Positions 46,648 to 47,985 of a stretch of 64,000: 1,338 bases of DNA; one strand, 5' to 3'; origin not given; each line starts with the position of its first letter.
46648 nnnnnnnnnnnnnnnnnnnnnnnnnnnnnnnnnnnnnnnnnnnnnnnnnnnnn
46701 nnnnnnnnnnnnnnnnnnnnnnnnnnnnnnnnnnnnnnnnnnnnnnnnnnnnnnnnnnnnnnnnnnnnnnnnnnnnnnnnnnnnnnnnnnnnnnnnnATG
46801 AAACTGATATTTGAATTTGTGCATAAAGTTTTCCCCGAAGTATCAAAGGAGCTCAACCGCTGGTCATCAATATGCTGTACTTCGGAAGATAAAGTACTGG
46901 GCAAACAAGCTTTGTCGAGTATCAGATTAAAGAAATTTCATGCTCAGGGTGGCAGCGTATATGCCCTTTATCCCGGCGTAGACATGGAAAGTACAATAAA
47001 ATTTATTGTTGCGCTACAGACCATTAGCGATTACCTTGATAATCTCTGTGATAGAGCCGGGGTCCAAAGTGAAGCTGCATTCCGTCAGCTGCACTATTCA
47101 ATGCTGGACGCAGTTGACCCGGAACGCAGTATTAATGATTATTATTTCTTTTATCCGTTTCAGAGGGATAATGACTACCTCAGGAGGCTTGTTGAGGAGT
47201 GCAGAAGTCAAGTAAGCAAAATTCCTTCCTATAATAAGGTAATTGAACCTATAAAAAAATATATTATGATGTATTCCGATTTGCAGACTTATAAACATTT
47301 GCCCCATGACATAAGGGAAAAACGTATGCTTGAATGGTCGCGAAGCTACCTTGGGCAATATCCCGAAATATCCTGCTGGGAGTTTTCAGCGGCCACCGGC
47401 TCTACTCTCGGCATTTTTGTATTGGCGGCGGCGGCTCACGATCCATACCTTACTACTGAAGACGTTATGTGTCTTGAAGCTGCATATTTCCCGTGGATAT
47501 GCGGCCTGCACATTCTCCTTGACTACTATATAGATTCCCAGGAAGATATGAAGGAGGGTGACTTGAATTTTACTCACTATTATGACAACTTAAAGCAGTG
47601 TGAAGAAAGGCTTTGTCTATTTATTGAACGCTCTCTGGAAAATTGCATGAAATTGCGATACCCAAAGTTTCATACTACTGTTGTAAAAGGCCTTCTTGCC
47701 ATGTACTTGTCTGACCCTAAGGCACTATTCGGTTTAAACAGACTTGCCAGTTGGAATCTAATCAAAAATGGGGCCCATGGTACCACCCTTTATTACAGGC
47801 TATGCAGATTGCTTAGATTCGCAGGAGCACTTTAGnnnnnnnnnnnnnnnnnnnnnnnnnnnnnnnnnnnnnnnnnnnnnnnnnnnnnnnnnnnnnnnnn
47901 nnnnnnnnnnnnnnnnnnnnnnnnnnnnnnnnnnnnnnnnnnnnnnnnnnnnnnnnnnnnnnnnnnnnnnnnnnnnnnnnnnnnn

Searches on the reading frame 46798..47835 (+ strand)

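Call 16: search_protein_families(library=pfam, proteins=[window:46798-47835:+])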
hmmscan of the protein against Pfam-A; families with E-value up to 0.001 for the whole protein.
window:46798-47835:+ (345 aa): 1 family
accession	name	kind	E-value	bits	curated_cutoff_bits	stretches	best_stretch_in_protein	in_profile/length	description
PF10776.14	DUF2600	-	1.9e-125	418.5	25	1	13-340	1-328/328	Protein of unknown function (DUF2600)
